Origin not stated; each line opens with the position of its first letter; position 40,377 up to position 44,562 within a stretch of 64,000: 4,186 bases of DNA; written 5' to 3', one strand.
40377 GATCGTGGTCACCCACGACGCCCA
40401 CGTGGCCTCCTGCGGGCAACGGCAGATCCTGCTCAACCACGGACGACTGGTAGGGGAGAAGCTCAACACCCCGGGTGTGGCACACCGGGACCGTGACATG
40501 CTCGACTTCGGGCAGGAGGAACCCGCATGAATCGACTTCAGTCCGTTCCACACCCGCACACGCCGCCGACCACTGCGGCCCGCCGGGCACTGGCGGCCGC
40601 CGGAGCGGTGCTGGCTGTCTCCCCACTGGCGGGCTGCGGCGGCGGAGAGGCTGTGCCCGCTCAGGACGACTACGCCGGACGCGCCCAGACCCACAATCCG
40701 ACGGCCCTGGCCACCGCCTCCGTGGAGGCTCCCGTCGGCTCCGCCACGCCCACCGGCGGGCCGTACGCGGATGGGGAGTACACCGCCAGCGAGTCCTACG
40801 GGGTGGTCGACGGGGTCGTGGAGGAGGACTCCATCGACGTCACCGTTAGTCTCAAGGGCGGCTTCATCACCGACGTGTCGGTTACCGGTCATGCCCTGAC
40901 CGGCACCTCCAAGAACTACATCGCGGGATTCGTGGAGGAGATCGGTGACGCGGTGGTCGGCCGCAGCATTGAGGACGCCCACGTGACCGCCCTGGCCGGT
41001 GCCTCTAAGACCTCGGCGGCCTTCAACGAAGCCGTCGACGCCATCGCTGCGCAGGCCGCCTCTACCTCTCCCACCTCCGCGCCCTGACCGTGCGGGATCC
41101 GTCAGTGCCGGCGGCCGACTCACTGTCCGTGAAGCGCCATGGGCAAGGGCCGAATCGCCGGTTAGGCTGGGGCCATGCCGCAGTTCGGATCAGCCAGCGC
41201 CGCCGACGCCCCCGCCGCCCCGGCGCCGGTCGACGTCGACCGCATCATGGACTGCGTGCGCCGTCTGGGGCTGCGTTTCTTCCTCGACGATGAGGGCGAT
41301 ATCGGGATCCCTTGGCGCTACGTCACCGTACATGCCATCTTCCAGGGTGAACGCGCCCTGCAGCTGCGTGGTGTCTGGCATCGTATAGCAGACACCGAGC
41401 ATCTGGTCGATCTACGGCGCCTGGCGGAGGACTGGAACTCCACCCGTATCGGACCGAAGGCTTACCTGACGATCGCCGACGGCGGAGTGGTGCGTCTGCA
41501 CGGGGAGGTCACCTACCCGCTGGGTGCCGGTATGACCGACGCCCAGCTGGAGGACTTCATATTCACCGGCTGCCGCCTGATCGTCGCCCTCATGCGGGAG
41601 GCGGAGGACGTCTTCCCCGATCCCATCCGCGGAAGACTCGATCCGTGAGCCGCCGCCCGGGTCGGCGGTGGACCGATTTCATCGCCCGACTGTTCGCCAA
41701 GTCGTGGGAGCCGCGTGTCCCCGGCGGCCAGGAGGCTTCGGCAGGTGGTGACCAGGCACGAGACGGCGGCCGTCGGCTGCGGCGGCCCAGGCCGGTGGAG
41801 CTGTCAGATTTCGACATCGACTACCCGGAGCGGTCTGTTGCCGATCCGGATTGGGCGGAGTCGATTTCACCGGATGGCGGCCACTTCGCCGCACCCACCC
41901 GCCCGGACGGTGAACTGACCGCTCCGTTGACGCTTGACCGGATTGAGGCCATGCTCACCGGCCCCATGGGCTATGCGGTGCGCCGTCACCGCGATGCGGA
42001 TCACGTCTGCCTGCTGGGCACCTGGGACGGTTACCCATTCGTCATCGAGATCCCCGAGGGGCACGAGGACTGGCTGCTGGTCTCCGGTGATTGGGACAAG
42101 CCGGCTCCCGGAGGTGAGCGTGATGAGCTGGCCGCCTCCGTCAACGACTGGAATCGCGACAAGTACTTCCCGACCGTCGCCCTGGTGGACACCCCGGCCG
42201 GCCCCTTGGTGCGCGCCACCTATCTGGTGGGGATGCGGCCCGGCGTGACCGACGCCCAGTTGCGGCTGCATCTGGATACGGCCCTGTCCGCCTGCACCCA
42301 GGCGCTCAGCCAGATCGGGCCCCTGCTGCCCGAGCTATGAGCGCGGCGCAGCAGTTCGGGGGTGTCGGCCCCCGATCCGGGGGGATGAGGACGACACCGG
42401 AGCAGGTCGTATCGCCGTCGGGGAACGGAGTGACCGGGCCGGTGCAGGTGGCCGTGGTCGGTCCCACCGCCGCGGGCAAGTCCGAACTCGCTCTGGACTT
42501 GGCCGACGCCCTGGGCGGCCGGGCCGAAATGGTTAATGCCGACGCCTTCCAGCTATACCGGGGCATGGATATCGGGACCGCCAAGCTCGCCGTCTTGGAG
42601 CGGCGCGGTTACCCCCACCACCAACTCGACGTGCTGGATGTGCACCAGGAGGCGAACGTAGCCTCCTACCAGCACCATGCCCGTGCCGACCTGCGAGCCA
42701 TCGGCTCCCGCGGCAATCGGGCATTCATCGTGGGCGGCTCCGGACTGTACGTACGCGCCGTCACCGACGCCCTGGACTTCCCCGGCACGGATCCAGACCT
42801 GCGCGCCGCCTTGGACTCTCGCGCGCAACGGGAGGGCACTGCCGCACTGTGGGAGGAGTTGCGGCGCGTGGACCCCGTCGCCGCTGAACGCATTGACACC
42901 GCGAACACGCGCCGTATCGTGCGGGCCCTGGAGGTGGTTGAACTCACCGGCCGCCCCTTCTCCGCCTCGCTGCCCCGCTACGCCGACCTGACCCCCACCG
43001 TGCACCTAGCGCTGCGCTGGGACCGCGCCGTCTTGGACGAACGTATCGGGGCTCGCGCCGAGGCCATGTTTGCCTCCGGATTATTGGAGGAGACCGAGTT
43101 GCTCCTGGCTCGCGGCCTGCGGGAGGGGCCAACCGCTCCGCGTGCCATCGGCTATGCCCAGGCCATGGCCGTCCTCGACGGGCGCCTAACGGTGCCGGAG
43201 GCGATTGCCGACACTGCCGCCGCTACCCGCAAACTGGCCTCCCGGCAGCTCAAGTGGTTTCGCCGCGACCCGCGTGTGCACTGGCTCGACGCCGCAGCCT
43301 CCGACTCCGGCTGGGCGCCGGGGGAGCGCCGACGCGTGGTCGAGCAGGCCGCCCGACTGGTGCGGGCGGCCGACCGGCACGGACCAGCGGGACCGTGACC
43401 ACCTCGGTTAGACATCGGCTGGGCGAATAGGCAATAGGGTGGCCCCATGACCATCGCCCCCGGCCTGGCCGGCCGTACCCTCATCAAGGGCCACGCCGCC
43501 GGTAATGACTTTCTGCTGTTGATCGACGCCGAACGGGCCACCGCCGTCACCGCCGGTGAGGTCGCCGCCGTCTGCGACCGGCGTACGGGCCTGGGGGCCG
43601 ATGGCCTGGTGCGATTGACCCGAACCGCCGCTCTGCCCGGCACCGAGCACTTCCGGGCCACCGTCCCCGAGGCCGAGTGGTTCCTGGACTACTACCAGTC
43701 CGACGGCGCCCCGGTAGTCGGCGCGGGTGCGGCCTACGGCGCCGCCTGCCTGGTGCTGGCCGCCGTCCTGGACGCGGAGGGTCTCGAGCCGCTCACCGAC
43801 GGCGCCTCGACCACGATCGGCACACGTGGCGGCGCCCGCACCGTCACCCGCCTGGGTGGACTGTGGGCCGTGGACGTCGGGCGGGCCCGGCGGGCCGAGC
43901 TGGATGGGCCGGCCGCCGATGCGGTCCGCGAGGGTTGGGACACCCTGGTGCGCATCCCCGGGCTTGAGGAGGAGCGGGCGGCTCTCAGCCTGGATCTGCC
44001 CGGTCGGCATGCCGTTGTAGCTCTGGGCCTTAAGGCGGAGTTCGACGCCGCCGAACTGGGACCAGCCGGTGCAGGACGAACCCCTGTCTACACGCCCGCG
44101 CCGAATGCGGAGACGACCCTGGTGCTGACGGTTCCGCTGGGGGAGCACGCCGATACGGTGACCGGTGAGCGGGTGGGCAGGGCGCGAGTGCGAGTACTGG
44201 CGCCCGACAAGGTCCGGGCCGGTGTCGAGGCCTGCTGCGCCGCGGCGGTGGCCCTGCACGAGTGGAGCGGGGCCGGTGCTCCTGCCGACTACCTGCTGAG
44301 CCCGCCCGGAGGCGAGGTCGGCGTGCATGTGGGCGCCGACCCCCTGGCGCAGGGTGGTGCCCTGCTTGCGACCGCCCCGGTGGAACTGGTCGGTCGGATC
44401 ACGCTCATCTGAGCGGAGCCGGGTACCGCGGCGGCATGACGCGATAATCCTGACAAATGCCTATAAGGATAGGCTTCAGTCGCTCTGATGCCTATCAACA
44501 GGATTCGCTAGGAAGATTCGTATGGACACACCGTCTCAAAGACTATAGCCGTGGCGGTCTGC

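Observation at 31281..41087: FetMP/FTR1-P19 iron-uptake locus coupled to a flavinylation module (ApbE, FMN-binding lipoprotein, DM13) in place of the FetEF thioredoxins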

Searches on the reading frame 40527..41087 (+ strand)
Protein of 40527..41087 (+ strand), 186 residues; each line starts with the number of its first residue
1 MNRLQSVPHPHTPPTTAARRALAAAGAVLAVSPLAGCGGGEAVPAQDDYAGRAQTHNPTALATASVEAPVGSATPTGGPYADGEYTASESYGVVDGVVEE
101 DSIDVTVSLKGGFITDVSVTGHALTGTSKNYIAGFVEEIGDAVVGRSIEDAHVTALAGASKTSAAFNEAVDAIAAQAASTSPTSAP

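Call 3: search_protein_families(library=pfam, proteins=[window:40527-41087:+], max_evalue=0.01)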
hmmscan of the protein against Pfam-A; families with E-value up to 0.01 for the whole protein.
window:40527-41087:+ (186 aa): 1 family
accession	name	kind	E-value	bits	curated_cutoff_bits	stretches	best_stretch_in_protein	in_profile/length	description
PF04205.19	FMN_bind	-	0.00044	21.3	22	1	102-172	5-74/77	FMN-binding domain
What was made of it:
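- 40527..41087 (+): FMN_bind-like lipoprotein (lipobox LAGC, Cys37). Predicted flavinylation site is Ser160 in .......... (codon 41004-41006). The gene overlaps the ABC ATPase gene by 4 bp. Pfam FMN_bind E=4.4e-4, 21.3 bits against a cut-off of 22 (call 3).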

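Call 10: find_homologous_proteins(query=window:40527-41087:+, max_evalue=0.001)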
Query window:40527-41087:+ (186 aa): 79 proteins with E <= 0.001 among 6645 candidates.
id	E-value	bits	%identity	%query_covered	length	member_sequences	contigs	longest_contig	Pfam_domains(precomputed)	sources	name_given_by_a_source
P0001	5.0e-109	380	100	100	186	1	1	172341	-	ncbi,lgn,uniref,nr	ncbi:FMN-binding protein [Actinomyces sp.]|uniref:FMN-binding protein n=1 Tax=Actinomyces sp. TaxID=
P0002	7.6e-77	275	79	90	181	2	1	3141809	-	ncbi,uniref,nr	ncbi:FMN-binding protein [Actinomyces sp. 432]|uniref:FMN-binding protein n=1 Tax=Actinomyces sp. 43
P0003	7.7e-77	275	84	72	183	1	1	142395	-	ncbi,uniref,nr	ncbi:FMN-binding protein [Actinomyces ruminis]|uniref:FMN-binding protein n=1 Tax=Actinomyces rumini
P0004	3.8e-75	270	74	90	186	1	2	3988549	-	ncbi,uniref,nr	ncbi:FMN-binding protein [Actinomyces qiguomingii]|uniref:FMN-binding protein n=1 Tax=Actinomyces qi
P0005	1.4e-74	268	78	89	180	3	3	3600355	-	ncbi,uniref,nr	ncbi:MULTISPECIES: FMN-binding protein [Actinomyces]|uniref:FMN-binding protein n=1 Tax=Actinomyces 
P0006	6.9e-73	263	84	73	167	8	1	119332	-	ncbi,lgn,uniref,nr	ncbi:FMN-binding protein [Actinomyces succiniciruminis]|uniref:Prokaryotic membrane lipoprotein lipi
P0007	6.8e-57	210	70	83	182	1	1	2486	-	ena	-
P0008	1.7e-56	209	66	79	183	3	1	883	-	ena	-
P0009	2.8e-55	205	67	74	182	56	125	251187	-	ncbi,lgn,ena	-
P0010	3.4e-55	205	67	76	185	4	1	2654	-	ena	-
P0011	4.4e-55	205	63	87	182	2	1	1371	-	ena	-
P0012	2.5e-54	202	67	76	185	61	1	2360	-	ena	-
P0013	4.0e-54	201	65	83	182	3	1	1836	-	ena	-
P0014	4.5e-54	201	67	74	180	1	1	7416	-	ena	-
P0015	6.1e-54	201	63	84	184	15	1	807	-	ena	-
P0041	1.4e-49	187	65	78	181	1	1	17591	PF04205.20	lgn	-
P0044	5.3e-49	185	53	91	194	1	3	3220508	PF04205.20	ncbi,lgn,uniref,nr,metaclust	ncbi:FMN-binding protein [Actinomyces slackii]|uniref:FMN-binding domain n=1 Tax=Actinomyces slackii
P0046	4.1e-48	182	59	89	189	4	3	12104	PF04205.20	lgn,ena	-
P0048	2.8e-47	179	54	91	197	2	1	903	PF04205.20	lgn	-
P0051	1.5e-45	174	56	82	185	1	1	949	PF04205.20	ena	-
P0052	5.8e-45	172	59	72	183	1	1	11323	PF04205.20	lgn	-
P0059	4.3e-42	162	63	76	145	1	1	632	PF04205.20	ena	-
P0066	3.7e-37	146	62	54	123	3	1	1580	PF04205.20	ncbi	ncbi:FMN-binding protein, partial [Actinomyces sp. 217892]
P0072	5.5e-17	81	40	77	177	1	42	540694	PF04205.20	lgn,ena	-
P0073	9.3e-17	80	40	77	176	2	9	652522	PF04205.20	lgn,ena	-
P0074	3.3e-16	78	39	77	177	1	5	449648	PF04205.20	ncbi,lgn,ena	-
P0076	2.6e-15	75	36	77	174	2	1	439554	PF04205.20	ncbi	-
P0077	3.1e-15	75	35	77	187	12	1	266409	PF04205.20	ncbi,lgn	-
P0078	2.7e-14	72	35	85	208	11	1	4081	PF04205.20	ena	-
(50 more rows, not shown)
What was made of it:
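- Checked: Many homologues carry a PF04205 hit (call 10).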

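Call 15: find_encoding_contigs(protein=P0074, flank=10000, max_places=3)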
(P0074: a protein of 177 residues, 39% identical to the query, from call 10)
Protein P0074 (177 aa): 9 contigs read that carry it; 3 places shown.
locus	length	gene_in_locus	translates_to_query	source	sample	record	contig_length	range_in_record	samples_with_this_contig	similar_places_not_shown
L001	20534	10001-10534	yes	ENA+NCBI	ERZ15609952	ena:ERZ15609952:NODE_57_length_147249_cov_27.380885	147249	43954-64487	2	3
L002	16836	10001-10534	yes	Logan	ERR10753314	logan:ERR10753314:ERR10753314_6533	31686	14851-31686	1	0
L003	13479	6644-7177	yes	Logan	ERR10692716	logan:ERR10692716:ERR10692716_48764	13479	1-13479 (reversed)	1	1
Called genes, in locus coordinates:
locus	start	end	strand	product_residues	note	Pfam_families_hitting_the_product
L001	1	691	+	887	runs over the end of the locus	PF25788:Ig_Rha78A_N, PF08531:Bac_rhamnosid_N, PF05592:Bac_rhamnosid, PF17389:Bac_rhamnosid6H, PF17390:Bac_rhamnosid_C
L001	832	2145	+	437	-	PF07690:MFS_1, PF13347:MFS_2, PF07690:MFS_1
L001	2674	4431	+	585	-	PF03239:FTR1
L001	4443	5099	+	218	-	PF10634:Iron_transport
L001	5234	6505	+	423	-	PF10080:FtrD-like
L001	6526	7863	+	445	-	PF12704:MacB_PCD, PF02687:FtsX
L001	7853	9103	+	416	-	PF02687:FtsX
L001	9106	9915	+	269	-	PF00005:ABC_tran, PF02463:SMC_N (weak), PF13304:AAA_21 (faint)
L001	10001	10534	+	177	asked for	PF04205:FMN_bind (weak)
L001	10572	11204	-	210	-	PF14514:TetR_C_9 (faint), PF00440:TetR_N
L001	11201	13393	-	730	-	PF12051:DUF3533 (weak), PF12698:ABC2_membrane_3, PF04513:Baculo_PEP_C (faint), PF07464:ApoLp-III (faint), PF05791:Bacillus_HBL (faint), PF24161:CCDC39 (faint), PF12698:ABC2_membrane_3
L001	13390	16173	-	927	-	PF12698:ABC2_membrane_3, PF01061:ABC2_membrane (weak)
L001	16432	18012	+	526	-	-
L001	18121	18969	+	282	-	-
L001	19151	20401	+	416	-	PF06541:ABC_trans_CmpB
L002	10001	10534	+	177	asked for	PF04205:FMN_bind (weak)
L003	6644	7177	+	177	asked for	PF04205:FMN_bind (weak)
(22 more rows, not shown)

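Call 16: find_encoding_contigs(protein=P0044, flank=10000, max_places=2)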
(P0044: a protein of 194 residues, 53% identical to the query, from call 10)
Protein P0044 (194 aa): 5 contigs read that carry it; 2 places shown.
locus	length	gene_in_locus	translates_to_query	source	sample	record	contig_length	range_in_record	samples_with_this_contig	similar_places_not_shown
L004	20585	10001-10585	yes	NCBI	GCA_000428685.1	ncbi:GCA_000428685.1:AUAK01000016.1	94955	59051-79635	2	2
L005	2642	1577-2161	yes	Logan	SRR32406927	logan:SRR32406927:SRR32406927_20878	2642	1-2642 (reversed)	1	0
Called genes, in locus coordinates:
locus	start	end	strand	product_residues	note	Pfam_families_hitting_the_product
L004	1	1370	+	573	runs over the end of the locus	PF00919:UPF0004, PF04055:Radical_SAM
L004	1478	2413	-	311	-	PF02424:ApbE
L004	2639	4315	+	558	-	PF03239:FTR1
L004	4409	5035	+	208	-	PF10634:Iron_transport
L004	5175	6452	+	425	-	PF10080:FtrD-like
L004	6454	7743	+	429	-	PF12704:MacB_PCD, PF02687:FtsX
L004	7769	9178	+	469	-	PF12704:MacB_PCD (weak), PF02687:FtsX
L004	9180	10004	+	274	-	PF00005:ABC_tran, PF02463:SMC_N (faint), PF13304:AAA_21 (faint)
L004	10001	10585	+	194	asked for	PF04205:FMN_bind (weak)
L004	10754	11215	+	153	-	PF10722:YbjN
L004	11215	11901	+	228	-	PF10722:YbjN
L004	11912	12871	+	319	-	PF01715:IPPT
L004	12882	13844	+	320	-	PF01678:DAP_epimerase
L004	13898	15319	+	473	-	PF05525:Branch_AA_trans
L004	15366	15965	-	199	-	PF05175:MTS, PF08242:Methyltransf_12 (weak), PF13649:Methyltransf_25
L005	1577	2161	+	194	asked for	PF04205:FMN_bind (weak)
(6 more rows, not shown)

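Call 38: search_solved_structures(query=A1, max_evalue=1, show_alignments=2)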
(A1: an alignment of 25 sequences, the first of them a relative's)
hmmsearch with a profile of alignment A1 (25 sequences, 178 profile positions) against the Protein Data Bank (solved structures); distinct sequences matched with E-value up to 1: 1.
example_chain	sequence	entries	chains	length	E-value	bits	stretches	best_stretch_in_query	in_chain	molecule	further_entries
8p2a_A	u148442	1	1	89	0.0022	21.2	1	100-171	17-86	FMN-binding domain-containing protein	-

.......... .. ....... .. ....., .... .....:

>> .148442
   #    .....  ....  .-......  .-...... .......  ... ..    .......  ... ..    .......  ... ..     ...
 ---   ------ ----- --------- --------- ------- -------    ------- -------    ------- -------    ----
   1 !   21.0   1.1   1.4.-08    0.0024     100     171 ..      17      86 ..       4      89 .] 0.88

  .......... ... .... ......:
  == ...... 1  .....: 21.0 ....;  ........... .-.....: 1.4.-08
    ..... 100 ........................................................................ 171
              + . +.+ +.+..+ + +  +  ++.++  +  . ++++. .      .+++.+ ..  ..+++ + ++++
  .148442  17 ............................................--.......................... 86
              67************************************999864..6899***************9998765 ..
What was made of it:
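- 40527..41087 (+): PDB profile hit to 8p2a (call 38).
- On ApbE-flavinylated FMN_bind proteins (PF04205): Homologues in the same family do carry PF04205 hits (call 10), and the family profile hits the solved FMN-binding domain 8p2a at E=0.0022 (call 38).
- Checked: A family profile hits the solved FMN-binding domain 8p2a at E=0.0022, and its SGAT aligns on AGAS (call 38).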

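Call 45: predict_structure(alignment_id=A1)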
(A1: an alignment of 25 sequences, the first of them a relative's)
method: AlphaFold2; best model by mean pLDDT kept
length: 186 residues; sequences in the alignment: 25
mean_pLDDT: 67.4   pTM: 0.53
mean pLDDT of the five models: 67.4, 67.2, 66.2, 65.1, 65.0
residues with pLDDT >= 90: 53; 70-90: 41; 50-70: 20; < 50: 72
segments of 3 or more residues with pLDDT < 50: 1-4, 14-72, 184-186
pLDDT, mean of each block of 10 residues (from residue 1): 46 42 41 40 41 40 42 60 93 63 93 93 86 90 90 79 91 90 54
secondary structure, 60 per line:
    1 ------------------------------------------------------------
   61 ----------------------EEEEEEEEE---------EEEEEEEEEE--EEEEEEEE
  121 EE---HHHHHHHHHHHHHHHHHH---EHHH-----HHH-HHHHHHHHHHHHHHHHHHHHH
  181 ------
elements in order: E83-91 E101-110 E113-122 H126-143 H160-180
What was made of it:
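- Checked: An AF2 model has pLDDT of about 90 over residues 78-182 (call 45).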

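Call 49: fold_search(model_id=the predicted structure, library=pdb)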
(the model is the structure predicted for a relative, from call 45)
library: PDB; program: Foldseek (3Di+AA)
matches with E <= 10: 417; with E <= 0.001: 0
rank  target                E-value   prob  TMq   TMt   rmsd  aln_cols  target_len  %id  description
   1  3o6u_C                8.0e-03  1.00  0.40  0.59   3.6       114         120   17  Crystal Structure of CPE2226 protein from Clostridium perfringens. Northeast Structural Genomics Consortium Target CpR (released 2010-08-11)
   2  7c8m_A                1.5e-02  0.99  0.31  0.43   7.8       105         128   19  Crystal structure of IscU wild-type (released 2021-05-26)
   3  3r07_C                2.4e-02  0.96  0.24  0.47   4.4        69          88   20  Structural analysis of an archaeal lipoylation system. A bi-partite lipoate protein ligase and its E2 lipoyl domain fr (released 2012-04-25)
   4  4eb5_C                3.2e-02  0.89  0.30  0.37   5.9       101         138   20  A. fulgidus IscS-IscU complex structure (released 2012-05-02)
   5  7c8n                  3.4e-02  0.98  0.33  0.46   3.9        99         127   17  Crystal structure of IscU H106A variant (released 2021-05-26)
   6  1su0                  3.4e-02  0.93  0.23  0.30   5.1        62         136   24  Crystal structure of a hypothetical protein at 2.3 A resolution (released 2004-08-24)
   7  2qq4_B                4.7e-02  0.60  0.26  0.34   9.9       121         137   15  Crystal structure of Iron-sulfur cluster biosynthesis protein IscU (TTHA1736) from thermus thermophilus HB8 (released 2008-07-29)
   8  6jzv_B                5.0e-02  0.94  0.25  0.31   3.0        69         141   19  Crystal structure of SufU from Bacillus subtilis (released 2020-05-06)
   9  7c8o_D                5.4e-02  0.94  0.30  0.47   7.8       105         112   18  Crystal structure of IscU D40A/H106A variant (released 2021-06-09)
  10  4eb7_C                5.4e-02  0.90  0.32  0.42   4.3       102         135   20  A. fulgidus IscS-IscU complex structure (released 2012-05-02)
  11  9dcl                  5.7e-02  0.54  0.24  0.29  10.8       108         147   18  [2Fe-2S] SufU from Mycobacterium tuberculosis (released 2025-07-30)
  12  8p2a                  6.1e-02  0.94  0.32  0.61   5.4        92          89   22  Crystal structure of SaFMN3 domain 2 (released 2023-07-19)
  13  2qq4_I                6.1e-02  0.91  0.24  0.32   3.8        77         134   18  Crystal structure of Iron-sulfur cluster biosynthesis protein IscU (TTHA1736) from thermus thermophilus HB8 (released 2008-07-29)
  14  6jzw_B                6.1e-02  0.91  0.23  0.31   5.1        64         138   22  Crystal structure of SufU from Bacillus subtilis with Cys persulfurated (released 2020-05-06)
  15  7c8o_B                6.1e-02  0.72  0.27  0.38  10.0       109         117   20  Crystal structure of IscU D40A/H106A variant (released 2021-06-09)
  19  3o6u_A                7.9e-02  0.97  0.38  0.56   4.6       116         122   14  Crystal Structure of CPE2226 protein from Clostridium perfringens. Northeast Structural Genomics Consortium Target CpR (released 2010-08-11)
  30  3o6u_D                1.3e-01  0.90  0.36  0.53   4.8       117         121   14  Crystal Structure of CPE2226 protein from Clostridium perfringens. Northeast Structural Genomics Consortium Target CpR (released 2010-08-11)
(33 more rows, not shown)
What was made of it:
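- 40527..41087 (+): AF2 and Foldseek results in calls 45 and 49.
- The fold matches are weak: the best Foldseek E-value is 8e-3, and IscU-like folds score similarly (call 49). The fold hits are weak (call 49).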

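Call 56: search_protein_families(library=ncbifam, proteins=[window:40527-41087:+], max_evalue=0.01)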
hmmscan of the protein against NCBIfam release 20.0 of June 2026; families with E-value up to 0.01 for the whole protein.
window:40527-41087:+ (186 aa): 0 families

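Call 90: search_protein_representatives(alignment_id=A1)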
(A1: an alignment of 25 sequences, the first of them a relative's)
Query: 25 sequences, 178 profile positions. Proteins with E-value up to 0.001 (for the whole library): 3193; up to 1e-10: 2214; up to 1e-30: 36. The best 150 are listed.
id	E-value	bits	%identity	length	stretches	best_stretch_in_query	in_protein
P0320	1.8e-68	246.3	-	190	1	4-177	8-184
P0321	8.9e-54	198.4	-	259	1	10-176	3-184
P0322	1.4e-50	188.0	-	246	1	10-171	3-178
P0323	4.9e-49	182.9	-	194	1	7-176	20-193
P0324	8.5e-47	175.6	-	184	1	12-176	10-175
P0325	5.9e-46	172.9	-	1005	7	110-173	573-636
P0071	9.8e-46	172.2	-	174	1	42-175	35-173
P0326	1.1e-45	172.0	-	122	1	67-177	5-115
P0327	6.7e-45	169.5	-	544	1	12-177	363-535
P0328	2.5e-44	167.6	-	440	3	62-175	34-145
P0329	3.2e-44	167.3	-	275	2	54-176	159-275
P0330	4.7e-44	166.7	-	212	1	40-176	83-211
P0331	1.5e-43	165.0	-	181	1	11-176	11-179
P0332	2.7e-43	164.2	-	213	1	8-176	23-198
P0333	1.8e-42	161.5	-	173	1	11-175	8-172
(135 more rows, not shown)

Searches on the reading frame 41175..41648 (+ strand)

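Call 3: search_protein_families(library=pfam, proteins=[window:41175-41648:+], max_evalue=0.01)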
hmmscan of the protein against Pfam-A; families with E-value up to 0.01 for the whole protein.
window:41175-41648:+ (157 aa): 1 family
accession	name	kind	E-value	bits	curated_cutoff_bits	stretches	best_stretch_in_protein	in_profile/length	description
PF10722.14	YbjN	-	1.7e-13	51.3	22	1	20-132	1-113/126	Putative bacterial sensory transduction regulator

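Call 86: search_protein_families(library=ncbifam, proteins=[window:41175-41648:+], max_evalue=0.001)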
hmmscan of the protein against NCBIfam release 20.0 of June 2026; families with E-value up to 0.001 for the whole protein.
window:41175-41648:+ (157 aa): 0 families

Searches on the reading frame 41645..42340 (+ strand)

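Call 18: search_protein_families(library=pfam, proteins=[window:41645-42340:+], max_evalue=0.001)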
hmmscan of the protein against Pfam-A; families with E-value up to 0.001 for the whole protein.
window:41645-42340:+ (231 aa): 1 family
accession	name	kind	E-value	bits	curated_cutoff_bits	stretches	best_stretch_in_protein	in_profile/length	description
PF10722.14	YbjN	-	6.9e-16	59.1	22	1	96-223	1-123/126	Putative bacterial sensory transduction regulator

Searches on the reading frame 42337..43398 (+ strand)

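Call 18: search_protein_families(library=pfam, proteins=[window:42337-43398:+], max_evalue=0.001)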
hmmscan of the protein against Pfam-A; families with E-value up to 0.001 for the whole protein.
window:42337-43398:+ (353 aa): 1 family
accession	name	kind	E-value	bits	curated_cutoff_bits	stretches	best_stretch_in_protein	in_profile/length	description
PF01715.23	IPPT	-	8.8e-75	251.9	23.6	1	72-311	1-243/243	IPP transferase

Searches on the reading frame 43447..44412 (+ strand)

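Call 18: search_protein_families(library=pfam, proteins=[window:43447-44412:+], max_evalue=0.001)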
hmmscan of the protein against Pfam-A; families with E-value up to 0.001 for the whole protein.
window:43447-44412:+ (321 aa): 1 family
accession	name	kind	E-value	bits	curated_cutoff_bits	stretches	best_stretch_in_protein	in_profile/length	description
PF01678.24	DAP_epimerase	-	4.7e-06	27.1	34.7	1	13-134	2-103/121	Diaminopimelate epimerase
